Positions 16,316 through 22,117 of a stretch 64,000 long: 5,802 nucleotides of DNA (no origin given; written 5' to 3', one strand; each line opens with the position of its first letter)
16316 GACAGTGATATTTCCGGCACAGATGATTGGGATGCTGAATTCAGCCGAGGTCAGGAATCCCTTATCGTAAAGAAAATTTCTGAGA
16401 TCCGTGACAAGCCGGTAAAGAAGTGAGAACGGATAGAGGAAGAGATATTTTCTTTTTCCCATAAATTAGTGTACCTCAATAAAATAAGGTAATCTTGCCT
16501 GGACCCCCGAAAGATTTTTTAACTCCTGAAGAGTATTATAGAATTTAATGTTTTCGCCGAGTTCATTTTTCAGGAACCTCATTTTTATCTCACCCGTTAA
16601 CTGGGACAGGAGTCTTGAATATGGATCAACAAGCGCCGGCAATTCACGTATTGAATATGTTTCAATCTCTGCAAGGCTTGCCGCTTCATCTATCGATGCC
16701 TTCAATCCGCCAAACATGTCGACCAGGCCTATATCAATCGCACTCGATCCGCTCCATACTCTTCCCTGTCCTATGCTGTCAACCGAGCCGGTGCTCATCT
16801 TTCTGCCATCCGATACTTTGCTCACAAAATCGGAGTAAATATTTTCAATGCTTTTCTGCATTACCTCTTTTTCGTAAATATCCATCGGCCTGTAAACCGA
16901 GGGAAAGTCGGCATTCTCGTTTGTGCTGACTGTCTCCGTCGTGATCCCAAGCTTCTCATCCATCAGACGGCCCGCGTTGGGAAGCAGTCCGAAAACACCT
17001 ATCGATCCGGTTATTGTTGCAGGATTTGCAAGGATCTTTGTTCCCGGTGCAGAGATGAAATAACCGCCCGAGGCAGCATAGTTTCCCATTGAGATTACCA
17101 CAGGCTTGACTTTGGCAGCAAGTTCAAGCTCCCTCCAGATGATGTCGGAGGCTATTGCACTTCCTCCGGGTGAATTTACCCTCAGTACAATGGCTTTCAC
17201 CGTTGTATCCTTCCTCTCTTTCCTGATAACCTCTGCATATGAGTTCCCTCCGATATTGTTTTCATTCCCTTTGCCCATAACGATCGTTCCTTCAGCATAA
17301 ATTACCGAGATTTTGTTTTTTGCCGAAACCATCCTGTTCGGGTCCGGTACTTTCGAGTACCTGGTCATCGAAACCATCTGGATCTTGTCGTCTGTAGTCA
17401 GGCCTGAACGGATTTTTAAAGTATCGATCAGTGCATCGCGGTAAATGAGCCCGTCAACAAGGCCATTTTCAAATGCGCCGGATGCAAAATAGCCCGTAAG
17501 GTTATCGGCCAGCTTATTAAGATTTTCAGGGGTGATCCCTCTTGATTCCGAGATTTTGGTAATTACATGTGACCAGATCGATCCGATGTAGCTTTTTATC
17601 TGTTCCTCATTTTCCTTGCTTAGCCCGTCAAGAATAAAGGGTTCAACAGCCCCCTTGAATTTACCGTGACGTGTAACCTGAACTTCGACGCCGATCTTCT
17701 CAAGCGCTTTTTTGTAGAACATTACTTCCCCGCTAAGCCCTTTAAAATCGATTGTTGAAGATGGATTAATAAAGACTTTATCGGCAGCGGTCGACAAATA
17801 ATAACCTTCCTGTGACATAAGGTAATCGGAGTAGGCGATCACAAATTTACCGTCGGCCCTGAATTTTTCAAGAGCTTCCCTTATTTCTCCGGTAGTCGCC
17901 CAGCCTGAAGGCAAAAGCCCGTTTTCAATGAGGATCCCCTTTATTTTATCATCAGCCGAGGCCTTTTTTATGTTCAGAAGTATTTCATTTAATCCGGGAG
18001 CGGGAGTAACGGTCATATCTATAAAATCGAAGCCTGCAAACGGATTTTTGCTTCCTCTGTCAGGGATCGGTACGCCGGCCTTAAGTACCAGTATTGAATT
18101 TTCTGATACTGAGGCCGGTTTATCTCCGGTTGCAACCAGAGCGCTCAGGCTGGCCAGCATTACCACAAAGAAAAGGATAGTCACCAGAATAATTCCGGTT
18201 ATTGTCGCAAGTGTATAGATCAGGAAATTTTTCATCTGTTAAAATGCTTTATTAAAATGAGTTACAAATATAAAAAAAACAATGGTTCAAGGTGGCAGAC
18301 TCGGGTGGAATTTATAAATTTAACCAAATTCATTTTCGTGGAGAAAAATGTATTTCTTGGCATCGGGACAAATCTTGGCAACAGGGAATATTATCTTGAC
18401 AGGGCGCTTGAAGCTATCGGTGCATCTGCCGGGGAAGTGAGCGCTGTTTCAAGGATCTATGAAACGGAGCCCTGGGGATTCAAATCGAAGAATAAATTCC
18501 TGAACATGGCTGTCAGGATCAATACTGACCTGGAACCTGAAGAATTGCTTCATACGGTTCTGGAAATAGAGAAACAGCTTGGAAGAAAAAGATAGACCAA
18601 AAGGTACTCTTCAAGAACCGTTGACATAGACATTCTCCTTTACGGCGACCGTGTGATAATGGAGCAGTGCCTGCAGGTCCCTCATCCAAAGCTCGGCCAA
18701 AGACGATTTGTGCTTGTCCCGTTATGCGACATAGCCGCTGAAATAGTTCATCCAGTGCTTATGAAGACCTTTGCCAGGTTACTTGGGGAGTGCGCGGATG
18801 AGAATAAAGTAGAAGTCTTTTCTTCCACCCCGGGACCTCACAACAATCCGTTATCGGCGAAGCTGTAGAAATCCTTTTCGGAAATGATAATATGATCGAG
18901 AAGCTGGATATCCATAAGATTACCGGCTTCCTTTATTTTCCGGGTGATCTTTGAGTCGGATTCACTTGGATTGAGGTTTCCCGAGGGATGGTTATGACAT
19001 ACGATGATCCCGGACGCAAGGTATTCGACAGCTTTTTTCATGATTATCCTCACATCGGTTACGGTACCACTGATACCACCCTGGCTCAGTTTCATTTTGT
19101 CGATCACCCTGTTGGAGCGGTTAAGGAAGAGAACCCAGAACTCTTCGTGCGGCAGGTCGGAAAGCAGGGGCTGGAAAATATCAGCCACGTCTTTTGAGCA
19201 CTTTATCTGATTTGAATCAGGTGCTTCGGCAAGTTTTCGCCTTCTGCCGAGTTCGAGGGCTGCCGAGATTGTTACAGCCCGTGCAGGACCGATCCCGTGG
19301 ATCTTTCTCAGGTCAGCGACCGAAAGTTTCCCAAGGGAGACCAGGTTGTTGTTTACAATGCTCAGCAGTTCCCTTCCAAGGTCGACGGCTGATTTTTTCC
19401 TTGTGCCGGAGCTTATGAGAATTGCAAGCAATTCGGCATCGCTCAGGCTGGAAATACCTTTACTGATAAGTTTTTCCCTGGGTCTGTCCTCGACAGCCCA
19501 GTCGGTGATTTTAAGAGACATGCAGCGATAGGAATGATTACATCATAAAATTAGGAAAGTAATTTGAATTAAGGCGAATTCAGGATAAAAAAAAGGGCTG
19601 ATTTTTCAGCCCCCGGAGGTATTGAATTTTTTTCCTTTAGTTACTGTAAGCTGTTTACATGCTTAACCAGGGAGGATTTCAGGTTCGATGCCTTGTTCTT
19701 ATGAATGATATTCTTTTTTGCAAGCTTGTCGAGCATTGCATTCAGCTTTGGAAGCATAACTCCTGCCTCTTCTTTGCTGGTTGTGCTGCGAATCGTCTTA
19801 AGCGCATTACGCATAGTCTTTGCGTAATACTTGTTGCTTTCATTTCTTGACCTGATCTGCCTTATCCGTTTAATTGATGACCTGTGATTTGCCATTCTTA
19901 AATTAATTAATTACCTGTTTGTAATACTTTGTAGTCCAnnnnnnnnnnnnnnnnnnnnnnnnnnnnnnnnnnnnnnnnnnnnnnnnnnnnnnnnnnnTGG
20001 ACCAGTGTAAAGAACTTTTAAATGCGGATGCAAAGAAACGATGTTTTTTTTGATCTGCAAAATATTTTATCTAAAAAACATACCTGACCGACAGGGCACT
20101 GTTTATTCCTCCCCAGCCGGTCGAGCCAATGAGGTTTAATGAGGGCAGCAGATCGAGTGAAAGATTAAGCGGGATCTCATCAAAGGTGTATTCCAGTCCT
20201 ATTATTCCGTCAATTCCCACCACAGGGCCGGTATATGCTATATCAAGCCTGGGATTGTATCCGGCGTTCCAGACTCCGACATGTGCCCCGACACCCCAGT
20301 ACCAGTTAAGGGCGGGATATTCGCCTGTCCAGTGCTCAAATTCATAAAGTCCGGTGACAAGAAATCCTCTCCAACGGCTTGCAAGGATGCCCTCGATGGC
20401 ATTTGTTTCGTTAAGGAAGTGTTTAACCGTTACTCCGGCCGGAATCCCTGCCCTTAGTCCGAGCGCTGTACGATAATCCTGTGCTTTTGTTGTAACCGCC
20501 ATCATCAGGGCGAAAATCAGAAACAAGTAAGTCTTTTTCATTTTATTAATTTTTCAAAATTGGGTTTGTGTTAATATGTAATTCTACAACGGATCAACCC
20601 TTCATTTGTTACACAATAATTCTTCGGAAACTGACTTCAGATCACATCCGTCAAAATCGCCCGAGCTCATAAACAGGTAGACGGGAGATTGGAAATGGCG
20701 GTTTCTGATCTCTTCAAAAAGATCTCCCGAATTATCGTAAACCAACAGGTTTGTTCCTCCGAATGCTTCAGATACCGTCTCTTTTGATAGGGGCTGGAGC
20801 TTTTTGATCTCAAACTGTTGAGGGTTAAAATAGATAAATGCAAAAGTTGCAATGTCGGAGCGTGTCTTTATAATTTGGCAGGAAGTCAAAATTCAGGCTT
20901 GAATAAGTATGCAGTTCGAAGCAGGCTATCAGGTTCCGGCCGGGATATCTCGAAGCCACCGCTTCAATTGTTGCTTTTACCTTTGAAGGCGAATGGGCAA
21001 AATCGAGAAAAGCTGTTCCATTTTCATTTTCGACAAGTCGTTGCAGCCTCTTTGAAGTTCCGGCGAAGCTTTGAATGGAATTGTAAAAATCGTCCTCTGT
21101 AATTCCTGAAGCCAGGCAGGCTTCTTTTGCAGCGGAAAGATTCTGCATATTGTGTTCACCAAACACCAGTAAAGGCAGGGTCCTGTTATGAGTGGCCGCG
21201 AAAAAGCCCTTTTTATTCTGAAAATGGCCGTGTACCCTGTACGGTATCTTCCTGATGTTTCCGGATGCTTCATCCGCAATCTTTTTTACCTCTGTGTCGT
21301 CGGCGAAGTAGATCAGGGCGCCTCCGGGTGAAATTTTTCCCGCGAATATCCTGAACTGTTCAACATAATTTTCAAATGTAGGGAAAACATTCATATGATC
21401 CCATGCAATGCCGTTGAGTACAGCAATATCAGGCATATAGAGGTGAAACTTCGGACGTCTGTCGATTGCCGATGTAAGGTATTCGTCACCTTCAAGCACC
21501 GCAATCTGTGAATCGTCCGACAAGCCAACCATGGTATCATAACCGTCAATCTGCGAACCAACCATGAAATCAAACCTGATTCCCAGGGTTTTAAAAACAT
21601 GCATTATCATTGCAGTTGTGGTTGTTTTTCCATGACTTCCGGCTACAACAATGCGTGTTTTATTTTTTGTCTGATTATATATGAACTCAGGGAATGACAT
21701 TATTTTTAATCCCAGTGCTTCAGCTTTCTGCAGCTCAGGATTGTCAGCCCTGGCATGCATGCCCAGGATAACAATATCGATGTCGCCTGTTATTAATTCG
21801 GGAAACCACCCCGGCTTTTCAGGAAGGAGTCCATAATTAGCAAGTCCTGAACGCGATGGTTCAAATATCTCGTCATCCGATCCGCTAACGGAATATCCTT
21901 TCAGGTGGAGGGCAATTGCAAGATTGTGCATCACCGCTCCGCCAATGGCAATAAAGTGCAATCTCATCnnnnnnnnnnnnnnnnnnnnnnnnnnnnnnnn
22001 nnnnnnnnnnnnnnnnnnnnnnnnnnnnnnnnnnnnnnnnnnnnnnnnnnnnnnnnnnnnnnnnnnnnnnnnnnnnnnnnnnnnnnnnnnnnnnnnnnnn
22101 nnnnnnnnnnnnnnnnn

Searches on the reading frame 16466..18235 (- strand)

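Call 89: search_protein_families(library=pfam, proteins=[window:16466-18235:-], max_evalue=0.0001)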
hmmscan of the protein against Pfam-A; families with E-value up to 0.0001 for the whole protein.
window:16466-18235:- (589 aa): 3 families
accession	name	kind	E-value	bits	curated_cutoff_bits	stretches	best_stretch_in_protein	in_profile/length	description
PF01343.23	Peptidase_S49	-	3e-75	251.8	24.9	2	374-524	4-153/154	Peptidase family S49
PF00574.28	CLP_protease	-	1.7e-07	31.7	20.2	1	305-400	6-98/182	Clp protease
PF01972.22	SDH_protease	-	3.9e-06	26.5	31.3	0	335-412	80-155/286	ClpP-like SDH-type serine proteinase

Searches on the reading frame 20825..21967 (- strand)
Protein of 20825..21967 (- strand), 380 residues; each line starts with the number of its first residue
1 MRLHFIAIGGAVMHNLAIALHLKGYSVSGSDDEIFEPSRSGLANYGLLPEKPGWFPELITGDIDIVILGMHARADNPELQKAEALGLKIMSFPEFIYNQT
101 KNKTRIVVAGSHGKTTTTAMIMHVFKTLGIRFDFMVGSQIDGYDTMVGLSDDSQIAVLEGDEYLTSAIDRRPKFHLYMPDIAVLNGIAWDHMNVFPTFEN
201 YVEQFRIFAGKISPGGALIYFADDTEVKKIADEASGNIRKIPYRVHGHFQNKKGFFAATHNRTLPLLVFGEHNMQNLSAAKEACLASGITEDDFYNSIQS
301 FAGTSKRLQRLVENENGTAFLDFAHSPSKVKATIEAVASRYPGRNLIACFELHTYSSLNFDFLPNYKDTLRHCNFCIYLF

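Call 89: search_protein_families(library=pfam, proteins=[window:20825-21967:-], max_evalue=0.0001)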
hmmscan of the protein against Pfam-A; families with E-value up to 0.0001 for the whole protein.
window:20825-21967:- (380 aa): 3 families
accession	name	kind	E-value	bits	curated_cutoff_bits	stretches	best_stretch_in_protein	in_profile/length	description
PF08245.18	Mur_ligase_M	-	2.3e-17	64.1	24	1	108-280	1-196/200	Mur ligase middle domain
PF01225.30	Mur_ligase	-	2.2e-08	34.8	21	1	3-98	2-89/95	Mur ligase family, catalytic domain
PF02875.26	Mur_ligase_C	-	3e-05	25.3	28.4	0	307-350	2-44/127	Mur ligase, glutamate ligase domain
